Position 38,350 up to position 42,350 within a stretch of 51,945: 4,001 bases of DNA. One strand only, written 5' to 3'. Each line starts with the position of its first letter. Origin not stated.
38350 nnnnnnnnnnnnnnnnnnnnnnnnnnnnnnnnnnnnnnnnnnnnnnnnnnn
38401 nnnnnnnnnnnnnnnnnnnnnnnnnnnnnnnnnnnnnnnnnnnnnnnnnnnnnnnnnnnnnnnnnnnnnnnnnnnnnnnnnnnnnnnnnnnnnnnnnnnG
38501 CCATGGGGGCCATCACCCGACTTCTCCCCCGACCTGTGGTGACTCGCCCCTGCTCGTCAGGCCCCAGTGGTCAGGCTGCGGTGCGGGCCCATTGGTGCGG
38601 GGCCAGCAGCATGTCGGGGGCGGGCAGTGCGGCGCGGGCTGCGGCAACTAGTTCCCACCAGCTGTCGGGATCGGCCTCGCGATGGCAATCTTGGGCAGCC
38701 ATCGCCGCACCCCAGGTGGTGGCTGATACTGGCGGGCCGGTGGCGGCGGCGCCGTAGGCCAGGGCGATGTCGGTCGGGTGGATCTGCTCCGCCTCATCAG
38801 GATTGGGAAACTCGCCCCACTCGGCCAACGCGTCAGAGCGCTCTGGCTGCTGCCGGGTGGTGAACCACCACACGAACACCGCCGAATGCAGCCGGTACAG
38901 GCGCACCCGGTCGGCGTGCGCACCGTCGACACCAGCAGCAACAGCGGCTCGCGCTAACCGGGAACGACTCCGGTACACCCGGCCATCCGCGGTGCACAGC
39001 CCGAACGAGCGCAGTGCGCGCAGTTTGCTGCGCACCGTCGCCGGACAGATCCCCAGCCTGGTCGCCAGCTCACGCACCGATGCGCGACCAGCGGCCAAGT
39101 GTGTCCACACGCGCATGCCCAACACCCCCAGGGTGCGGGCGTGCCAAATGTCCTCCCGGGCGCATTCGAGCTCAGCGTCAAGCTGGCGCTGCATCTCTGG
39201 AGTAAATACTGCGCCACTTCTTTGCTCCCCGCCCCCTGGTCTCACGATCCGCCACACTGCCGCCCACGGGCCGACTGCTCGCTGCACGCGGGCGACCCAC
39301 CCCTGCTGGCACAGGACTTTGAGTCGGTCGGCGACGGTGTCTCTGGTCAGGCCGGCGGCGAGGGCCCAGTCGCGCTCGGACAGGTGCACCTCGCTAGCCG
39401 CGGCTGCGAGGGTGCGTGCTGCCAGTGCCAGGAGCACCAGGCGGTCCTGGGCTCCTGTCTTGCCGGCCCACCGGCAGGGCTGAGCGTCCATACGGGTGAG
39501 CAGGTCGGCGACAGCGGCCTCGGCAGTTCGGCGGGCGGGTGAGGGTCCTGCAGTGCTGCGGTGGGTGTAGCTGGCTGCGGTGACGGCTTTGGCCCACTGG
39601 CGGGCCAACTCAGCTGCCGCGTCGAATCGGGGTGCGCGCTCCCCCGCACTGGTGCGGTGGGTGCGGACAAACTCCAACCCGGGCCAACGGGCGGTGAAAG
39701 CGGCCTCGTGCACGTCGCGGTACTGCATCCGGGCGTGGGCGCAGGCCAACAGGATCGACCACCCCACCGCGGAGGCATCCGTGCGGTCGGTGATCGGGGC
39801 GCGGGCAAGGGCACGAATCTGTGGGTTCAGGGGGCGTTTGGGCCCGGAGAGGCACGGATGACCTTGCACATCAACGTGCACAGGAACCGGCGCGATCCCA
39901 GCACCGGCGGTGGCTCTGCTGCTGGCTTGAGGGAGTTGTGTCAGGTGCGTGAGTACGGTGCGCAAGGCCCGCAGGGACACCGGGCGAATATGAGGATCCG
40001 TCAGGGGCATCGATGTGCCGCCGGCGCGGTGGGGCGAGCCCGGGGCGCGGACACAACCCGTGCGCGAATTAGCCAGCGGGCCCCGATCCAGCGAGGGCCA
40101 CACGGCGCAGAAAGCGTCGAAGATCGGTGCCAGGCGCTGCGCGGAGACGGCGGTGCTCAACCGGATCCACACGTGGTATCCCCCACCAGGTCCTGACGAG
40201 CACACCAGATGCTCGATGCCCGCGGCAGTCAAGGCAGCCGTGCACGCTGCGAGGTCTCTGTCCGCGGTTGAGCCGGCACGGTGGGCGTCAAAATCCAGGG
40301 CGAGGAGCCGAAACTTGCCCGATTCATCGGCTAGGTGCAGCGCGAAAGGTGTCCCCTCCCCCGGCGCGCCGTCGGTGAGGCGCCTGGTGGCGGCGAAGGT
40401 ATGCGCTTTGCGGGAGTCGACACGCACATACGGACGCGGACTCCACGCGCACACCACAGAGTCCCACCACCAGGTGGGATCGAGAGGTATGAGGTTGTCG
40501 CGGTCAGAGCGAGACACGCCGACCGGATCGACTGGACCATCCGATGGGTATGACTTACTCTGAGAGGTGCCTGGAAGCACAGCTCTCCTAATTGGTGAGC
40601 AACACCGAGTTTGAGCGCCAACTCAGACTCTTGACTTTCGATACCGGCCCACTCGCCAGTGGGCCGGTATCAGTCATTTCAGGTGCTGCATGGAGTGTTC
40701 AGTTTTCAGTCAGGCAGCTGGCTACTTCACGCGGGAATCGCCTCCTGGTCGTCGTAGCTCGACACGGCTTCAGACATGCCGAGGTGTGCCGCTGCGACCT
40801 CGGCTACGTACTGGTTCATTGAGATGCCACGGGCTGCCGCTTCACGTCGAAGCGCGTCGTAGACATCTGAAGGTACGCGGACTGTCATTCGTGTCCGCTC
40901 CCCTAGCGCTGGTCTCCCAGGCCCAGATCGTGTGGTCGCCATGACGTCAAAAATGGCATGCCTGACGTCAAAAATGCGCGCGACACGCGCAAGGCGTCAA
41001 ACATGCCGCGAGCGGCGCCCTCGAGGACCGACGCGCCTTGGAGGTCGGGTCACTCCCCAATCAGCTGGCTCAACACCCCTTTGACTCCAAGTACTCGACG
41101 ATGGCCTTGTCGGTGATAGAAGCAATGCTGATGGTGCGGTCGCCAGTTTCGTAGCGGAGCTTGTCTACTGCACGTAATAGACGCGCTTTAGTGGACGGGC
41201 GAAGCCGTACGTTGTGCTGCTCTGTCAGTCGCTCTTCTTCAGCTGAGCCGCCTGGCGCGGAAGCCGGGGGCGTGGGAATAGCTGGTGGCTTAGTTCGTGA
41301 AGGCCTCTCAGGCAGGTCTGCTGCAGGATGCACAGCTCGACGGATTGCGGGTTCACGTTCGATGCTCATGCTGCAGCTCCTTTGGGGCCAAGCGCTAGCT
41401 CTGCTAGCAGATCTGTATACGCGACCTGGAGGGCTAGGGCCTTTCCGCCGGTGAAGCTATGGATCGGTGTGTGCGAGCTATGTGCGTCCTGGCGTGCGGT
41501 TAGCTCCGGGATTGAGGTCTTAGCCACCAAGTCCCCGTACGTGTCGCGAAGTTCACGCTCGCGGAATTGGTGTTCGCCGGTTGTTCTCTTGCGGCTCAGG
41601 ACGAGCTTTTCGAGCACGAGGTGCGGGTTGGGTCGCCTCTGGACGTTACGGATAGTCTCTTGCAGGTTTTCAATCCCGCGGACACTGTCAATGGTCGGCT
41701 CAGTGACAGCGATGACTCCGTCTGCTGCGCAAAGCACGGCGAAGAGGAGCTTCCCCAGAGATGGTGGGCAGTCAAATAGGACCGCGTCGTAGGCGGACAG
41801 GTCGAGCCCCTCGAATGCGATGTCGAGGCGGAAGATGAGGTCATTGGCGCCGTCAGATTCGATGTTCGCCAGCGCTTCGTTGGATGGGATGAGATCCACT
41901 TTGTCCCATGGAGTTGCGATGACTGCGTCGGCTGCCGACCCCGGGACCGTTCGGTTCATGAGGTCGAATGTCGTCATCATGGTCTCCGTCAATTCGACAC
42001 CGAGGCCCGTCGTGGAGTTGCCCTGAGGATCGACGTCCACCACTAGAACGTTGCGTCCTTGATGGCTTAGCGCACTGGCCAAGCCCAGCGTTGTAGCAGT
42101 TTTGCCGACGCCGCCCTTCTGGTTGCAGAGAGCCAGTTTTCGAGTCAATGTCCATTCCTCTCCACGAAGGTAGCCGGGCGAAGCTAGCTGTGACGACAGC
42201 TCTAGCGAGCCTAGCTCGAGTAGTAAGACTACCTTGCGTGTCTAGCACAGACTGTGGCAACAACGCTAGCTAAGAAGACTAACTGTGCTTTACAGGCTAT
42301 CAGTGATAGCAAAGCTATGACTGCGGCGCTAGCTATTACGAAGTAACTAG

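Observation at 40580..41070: Replication and partition control region: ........-containing iterons abutting an RHH gene, plus a perfect 13-bp-stem hairpin just upstream of the Prim-Pol rep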

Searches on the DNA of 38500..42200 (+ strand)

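Call 6: search_dna_similar(query=window:38500-42200:+, collection=plasmids, mode=near, max_rows=30)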
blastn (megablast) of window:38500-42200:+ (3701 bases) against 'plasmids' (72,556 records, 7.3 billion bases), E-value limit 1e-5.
Records with a match: 12; places in all: 12; records where one place covers at least 80% of the query: 5.
Best place of each record, by identity: 95-99% 2; 90-95% 4; 80-90% 4; 60-80% 2.
By first word of the organism name: Dietzia 8; Rhodococcus 3; Streptomyces 1.
By predicted mobility (MOB-suite, as given by PLSDB): mobilizable 8; non-mobilizable 4.
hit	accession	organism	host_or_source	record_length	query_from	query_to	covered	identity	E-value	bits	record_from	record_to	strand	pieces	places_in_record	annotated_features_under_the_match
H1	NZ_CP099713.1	Dietzia kunjamensis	cell culture,water from a container for ...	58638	1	3701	100%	98.5%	0e+0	6530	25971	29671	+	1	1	hypothetical protein (x2) | AAA family ATPase | toxin-antitoxin system HicB family antitoxin | mobF: MobF family relaxase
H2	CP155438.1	Dietzia kunjamensis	cell culture,moss extract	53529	1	3701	100%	96.0%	0e+0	6023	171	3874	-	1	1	hypothetical protein (x2) | AAA family ATPase | toxin-antitoxin system HicB family antitoxin | mobF: MobF family relaxase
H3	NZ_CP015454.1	Dietzia psychralcaliphila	-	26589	1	3693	100%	94.4%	0e+0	5664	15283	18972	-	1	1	hypothetical protein | AAA family ATPase | mobF: MobF family relaxase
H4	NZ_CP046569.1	Dietzia sp. DQ12-45-1b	product water from oilfield,product ...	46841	1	3701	100%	92.6%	0e+0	5321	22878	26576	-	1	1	hypothetical protein | AAA family ATPase | toxin-antitoxin system HicB family antitoxin | mobF: MobF family relaxase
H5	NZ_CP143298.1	Dietzia kunjamensis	-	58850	65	3663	95%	76.4%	0e+0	1837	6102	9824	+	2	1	hypothetical protein | AAA family ATPase | toxin-antitoxin system HicB family antitoxin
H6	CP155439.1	Dietzia kunjamensis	cell culture,moss extract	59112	1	2202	59%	92.0%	0e+0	3088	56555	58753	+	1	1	hypothetical protein | mobF: MobF family relaxase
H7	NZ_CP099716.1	Dietzia kunjamensis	cell culture,water from a container for ...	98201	1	2202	59%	90.4%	0e+0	2894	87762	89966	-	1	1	helix-turn-helix domain-containing protein | mobF: MobF family relaxase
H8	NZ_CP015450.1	Dietzia lutea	-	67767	1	2202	59%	89.7%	0e+0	2806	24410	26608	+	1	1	hypothetical protein | mobF: MobF family relaxase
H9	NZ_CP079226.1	Rhodococcus sp. LW-XY12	pure culture,activated sludge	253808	1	2202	59%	89.4%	0e+0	2775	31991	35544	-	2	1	helix-turn-helix domain-containing protein | IS3 family transposase | mobF: MobF family relaxase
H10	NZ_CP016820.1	Rhodococcus sp. p52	oil-polluted soil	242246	71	2202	58%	82.0%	0e+0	1796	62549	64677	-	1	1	hypothetical protein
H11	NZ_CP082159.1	Rhodococcus opacus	bacterial isolate,soil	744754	2808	3538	20%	73.9%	2e-70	276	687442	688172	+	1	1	AAA family ATPase | hypothetical protein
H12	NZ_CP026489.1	Streptomyces sp. 604F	sediment,sediment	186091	3570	3630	2%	85.5%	2e-6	64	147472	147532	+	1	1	ParA family protein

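Call 8: get_annotated_region(hit=H1, flank=3000)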
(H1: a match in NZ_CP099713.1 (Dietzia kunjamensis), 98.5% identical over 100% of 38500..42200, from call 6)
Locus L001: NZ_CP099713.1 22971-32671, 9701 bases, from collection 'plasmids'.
description: Dietzia kunjamensis strain 313 plasmid pDK313-58, complete sequence
organism: Dietzia kunjamensis (NCBI taxid 322509)
taxonomy: Bacteria; Actinomycetota; Actinomycetes; Mycobacteriales; Dietziaceae; Dietzia; Dietzia kunjamensis
host: -; source: cell culture,water from a container for water evaporation; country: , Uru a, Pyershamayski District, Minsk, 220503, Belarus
typing (MOB-suite, as given by PLSDB): mobilizable; relaxase MOBF
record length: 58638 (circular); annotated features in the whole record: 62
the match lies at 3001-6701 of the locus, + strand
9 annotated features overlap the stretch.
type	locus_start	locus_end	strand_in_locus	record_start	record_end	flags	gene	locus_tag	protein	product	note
CDS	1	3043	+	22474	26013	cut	mobF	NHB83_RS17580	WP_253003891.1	MobF family relaxase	-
CDS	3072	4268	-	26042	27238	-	-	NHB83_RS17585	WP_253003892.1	hypothetical protein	-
CDS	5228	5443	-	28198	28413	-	-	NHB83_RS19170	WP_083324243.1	toxin-antitoxin system HicB family antitoxin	-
CDS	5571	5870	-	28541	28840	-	-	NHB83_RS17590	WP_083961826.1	hypothetical protein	-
CDS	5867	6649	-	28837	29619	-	-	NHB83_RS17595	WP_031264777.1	AAA family ATPase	-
CDS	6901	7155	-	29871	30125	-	-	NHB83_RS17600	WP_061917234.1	hypothetical protein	-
CDS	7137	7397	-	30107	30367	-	-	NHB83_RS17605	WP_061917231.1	ribbon-helix-helix protein, CopG family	GO:0006355 - regulation of DNA-templated transcription [Evidence IEA]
CDS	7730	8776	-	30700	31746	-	-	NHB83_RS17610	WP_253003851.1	hypothetical protein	-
CDS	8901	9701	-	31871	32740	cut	-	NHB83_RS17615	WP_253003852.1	hypothetical protein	-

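Call 9: get_annotated_region(hit=H5, flank=3000)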
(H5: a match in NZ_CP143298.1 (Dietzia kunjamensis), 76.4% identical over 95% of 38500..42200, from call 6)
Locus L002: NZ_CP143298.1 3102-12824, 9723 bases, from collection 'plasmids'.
description: Dietzia kunjamensis strain IITR165 plasmid pDK58, complete sequence
organism: Dietzia kunjamensis (NCBI taxid 322509)
taxonomy: Bacteria; Actinomycetota; Actinomycetes; Mycobacteriales; Dietziaceae; Dietzia; Dietzia kunjamensis
host: -; source: -; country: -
typing (MOB-suite, as given by PLSDB): non-mobilizable
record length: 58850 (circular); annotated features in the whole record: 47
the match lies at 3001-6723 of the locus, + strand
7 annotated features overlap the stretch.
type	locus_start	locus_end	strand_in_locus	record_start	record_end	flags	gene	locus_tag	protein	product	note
CDS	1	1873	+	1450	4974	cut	mobF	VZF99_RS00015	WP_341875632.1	MobF family relaxase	-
CDS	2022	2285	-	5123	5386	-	-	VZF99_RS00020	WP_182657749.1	hypothetical protein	-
CDS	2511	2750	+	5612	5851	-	-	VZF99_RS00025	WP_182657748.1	helix-turn-helix transcriptional regulator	-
CDS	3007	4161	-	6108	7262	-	-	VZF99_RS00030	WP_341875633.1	hypothetical protein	-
CDS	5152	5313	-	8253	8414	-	-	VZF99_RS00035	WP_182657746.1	toxin-antitoxin system HicB family antitoxin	-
CDS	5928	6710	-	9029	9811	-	-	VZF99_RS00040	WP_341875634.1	AAA family ATPase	-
CDS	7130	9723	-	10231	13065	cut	-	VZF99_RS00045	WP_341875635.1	DNA methyltransferase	-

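Call 10: get_annotated_region(hit=H6, flank=4000)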
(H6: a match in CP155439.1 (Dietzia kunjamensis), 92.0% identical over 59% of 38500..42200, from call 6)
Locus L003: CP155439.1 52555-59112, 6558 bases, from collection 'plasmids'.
description: Dietzia kunjamensis strain BIM B-2035 plasmid pDK2035-59, complete sequence
organism: Dietzia kunjamensis (NCBI taxid 322509)
taxonomy: Bacteria; Actinomycetota; Actinomycetes; Mycobacteriales; Dietziaceae; Dietzia; Dietzia kunjamensis
host: -; source: cell culture,moss extract; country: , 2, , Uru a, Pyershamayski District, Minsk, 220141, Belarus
typing (MOB-suite, as given by PLSDB): mobilizable; relaxase MOBF
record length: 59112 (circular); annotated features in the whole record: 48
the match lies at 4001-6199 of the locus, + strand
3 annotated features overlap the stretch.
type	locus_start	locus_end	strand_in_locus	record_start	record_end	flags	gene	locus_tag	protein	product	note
CDS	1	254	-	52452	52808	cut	-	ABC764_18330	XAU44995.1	hypothetical protein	-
CDS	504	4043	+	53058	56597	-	mobF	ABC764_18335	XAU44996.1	MobF family relaxase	-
CDS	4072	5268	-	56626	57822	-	-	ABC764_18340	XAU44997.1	hypothetical protein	-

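Call 11: get_annotated_region(hit=H2, flank=1500)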
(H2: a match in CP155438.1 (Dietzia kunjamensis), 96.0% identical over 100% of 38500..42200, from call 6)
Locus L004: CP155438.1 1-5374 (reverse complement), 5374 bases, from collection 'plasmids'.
description: Dietzia kunjamensis strain BIM B-2035 plasmid pDK2035-53, complete sequence
organism: Dietzia kunjamensis (NCBI taxid 322509)
taxonomy: Bacteria; Actinomycetota; Actinomycetes; Mycobacteriales; Dietziaceae; Dietzia; Dietzia kunjamensis
host: -; source: cell culture,moss extract; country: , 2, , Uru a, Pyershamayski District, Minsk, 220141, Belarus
typing (MOB-suite, as given by PLSDB): mobilizable; relaxase MOBF
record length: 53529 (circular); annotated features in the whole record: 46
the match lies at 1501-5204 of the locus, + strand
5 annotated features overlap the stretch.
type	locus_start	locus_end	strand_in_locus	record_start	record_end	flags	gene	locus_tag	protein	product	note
CDS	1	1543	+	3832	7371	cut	mobF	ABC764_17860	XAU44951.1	MobF family relaxase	-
CDS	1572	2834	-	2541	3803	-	-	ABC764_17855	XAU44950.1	hypothetical protein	-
CDS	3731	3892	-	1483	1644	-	-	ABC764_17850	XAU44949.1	toxin-antitoxin system HicB family antitoxin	-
CDS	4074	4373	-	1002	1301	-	-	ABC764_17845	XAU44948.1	hypothetical protein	-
CDS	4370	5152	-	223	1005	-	-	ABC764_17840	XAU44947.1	AAA family ATPase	-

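Call 12: get_annotated_region(hit=H3, flank=1500)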
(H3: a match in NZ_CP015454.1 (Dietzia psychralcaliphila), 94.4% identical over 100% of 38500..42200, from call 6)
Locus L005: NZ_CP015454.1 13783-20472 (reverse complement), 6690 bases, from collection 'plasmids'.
description: Dietzia psychralcaliphila strain ILA-1 plasmid unnamed, complete sequence
organism: Dietzia psychralcaliphila (NCBI taxid 139021)
taxonomy: Bacteria; Actinomycetota; Actinomycetes; Mycobacteriales; Dietziaceae; Dietzia; Dietzia psychralcaliphila
host: -; source: -; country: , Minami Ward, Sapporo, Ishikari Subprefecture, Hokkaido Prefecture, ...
typing (MOB-suite, as given by PLSDB): mobilizable; relaxase MOBF
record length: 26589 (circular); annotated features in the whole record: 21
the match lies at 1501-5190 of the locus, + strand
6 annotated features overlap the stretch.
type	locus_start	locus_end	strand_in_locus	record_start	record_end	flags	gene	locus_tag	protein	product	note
CDS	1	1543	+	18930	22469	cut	mobF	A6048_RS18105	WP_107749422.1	MobF family relaxase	-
CDS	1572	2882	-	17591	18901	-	-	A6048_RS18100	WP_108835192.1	hypothetical protein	-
CDS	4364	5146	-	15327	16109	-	-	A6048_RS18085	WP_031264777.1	AAA family ATPase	-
CDS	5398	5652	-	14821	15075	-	-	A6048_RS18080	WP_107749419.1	hypothetical protein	-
CDS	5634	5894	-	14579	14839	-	-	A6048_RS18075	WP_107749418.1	ribbon-helix-helix protein, CopG family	GO:0006355 - regulation of DNA-templated transcription [Evidence IEA]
CDS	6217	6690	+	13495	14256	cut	-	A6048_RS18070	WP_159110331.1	sigma factor-like helix-turn-helix DNA-binding protein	GO:0006352 - DNA-templated transcription initiation [Evidence IEA]; GO:0006355 - regulation of DNA-templated ...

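Call 13: get_annotated_region(hit=H4, flank=1500)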
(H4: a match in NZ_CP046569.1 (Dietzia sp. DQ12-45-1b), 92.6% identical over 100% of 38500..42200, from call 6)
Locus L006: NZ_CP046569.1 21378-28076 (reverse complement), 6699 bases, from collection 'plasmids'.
description: Dietzia sp. DQ12-45-1b plasmid pII, complete sequence
organism: Dietzia sp. DQ12-45-1b (NCBI taxid 912801)
taxonomy: Bacteria; Actinomycetota; Actinomycetes; Mycobacteriales; Dietziaceae; Dietzia; Dietzia sp. DQ12-45-1b
host: -; source: product water from oilfield,product water in oilfield; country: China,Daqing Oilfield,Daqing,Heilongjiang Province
typing (MOB-suite, as given by PLSDB): non-mobilizable
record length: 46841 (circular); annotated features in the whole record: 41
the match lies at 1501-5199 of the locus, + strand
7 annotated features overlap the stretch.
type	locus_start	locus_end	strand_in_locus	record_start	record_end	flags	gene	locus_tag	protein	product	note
CDS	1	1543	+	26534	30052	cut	mobF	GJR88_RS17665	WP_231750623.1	MobF family relaxase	-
CDS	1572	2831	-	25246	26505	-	-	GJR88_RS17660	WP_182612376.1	hypothetical protein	-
CDS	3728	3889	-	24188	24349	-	-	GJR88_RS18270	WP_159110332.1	toxin-antitoxin system HicB family antitoxin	-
CDS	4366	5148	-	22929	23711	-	-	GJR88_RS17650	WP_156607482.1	AAA family ATPase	-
CDS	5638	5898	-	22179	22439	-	-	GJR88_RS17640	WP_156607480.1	ribbon-helix-helix protein, CopG family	GO:0006355 - regulation of DNA-templated transcription [Evidence IEA]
CDS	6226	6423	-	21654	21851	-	-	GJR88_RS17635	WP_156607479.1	hypothetical protein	-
CDS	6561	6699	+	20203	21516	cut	-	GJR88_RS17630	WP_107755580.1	ISL3 family transposase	-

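Call 14: get_annotated_region(hit=H7, flank=4000)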
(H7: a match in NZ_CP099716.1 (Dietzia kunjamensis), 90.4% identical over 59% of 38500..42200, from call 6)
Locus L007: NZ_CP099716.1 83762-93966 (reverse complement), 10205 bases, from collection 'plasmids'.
description: Dietzia kunjamensis strain 313 plasmid pDK313-98, complete sequence
organism: Dietzia kunjamensis (NCBI taxid 322509)
taxonomy: Bacteria; Actinomycetota; Actinomycetes; Mycobacteriales; Dietziaceae; Dietzia; Dietzia kunjamensis
host: -; source: cell culture,water from a container for water evaporation; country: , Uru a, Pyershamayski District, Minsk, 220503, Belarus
typing (MOB-suite, as given by PLSDB): non-mobilizable; replicon rep_cluster_1732
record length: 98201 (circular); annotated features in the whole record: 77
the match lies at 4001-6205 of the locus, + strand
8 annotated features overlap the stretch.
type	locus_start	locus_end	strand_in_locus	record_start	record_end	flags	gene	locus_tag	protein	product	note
CDS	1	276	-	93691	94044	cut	-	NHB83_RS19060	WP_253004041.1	hypothetical protein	-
CDS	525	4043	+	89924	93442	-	mobF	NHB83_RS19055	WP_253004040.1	MobF family relaxase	-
CDS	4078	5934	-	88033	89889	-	-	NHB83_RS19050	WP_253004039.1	helix-turn-helix domain-containing protein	-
CDS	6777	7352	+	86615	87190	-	-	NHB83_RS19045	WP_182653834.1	ParA family protein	-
CDS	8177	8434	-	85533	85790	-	-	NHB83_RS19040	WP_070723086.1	type II toxin-antitoxin system RelE/ParE family toxin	GO:0030541 - plasmid partitioning [Evidence IEA]; GO:0051290 - protein heterotetramerization [Evidence IEA]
CDS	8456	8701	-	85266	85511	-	-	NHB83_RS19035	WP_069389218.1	type II toxin-antitoxin system prevent-host-death family antitoxin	GO:0008219 - cell death [Evidence IEA]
CDS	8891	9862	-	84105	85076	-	-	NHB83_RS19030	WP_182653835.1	exonuclease domain-containing protein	-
CDS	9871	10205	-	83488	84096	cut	-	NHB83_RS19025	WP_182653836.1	hypothetical protein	-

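Call 15: get_annotated_region(hit=H8, flank=4000)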
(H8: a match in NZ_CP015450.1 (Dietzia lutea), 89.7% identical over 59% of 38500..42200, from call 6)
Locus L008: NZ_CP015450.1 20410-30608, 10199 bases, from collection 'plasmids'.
description: Dietzia lutea strain YIM 80766 plasmid unnamed1, complete sequence
organism: Dietzia lutea (NCBI taxid 546160)
taxonomy: Bacteria; Actinomycetota; Actinomycetes; Mycobacteriales; Dietziaceae; Dietzia; Dietzia lutea
host: -; source: -; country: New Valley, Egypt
typing (MOB-suite, as given by PLSDB): mobilizable; replicon rep_cluster_1732; relaxase MOBF
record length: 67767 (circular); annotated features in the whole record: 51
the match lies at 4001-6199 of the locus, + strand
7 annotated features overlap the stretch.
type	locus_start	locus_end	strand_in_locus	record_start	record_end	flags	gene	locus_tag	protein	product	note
CDS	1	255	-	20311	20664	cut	-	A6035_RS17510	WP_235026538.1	hypothetical protein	-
CDS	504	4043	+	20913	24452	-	mobF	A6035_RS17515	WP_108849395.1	MobF family relaxase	-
CDS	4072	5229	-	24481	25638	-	-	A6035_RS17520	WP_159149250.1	hypothetical protein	-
CDS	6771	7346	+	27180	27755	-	-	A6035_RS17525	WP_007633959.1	ParA family protein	-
CDS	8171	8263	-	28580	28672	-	-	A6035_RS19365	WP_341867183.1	type II toxin-antitoxin system RelE/ParE family toxin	-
CDS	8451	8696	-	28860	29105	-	-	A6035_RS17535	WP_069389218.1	type II toxin-antitoxin system prevent-host-death family antitoxin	GO:0008219 - cell death [Evidence IEA]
CDS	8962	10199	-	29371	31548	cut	-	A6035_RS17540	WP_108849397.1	P-loop NTPase fold protein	-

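Call 18: get_annotated_region(hit=H9, flank=3000)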
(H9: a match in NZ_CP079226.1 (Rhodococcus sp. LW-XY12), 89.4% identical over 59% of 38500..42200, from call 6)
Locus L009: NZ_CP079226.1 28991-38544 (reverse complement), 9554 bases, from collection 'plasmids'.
description: Rhodococcus sp. LW-XY12 plasmid pLW1, complete sequence
organism: Rhodococcus sp. LW-XY12 (NCBI taxid 2856851)
taxonomy: Bacteria; Actinomycetota; Actinomycetes; Mycobacteriales; Nocardiaceae; Rhodococcus; Rhodococcus sp. LW-XY12
host: -; source: pure culture,activated sludge; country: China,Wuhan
typing (MOB-suite, as given by PLSDB): non-mobilizable; replicon rep_cluster_1732
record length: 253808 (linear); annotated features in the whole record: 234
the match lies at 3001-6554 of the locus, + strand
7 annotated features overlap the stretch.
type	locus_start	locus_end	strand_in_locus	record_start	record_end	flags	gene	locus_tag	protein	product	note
CDS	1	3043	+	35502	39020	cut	mobF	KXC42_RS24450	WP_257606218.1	MobF family relaxase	-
CDS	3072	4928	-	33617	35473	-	-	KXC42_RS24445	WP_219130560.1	helix-turn-helix domain-containing protein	-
CDS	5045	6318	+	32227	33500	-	-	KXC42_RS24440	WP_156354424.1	IS3 family transposase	-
CDS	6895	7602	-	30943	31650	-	-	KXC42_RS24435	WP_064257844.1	IS6 family transposase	-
CDS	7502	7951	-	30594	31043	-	-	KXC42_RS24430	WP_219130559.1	hypothetical protein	-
CDS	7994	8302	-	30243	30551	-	-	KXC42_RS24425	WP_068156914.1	hypothetical protein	-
CDS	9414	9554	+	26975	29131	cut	-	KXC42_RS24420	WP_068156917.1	FtsK/SpoIIIE domain-containing protein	-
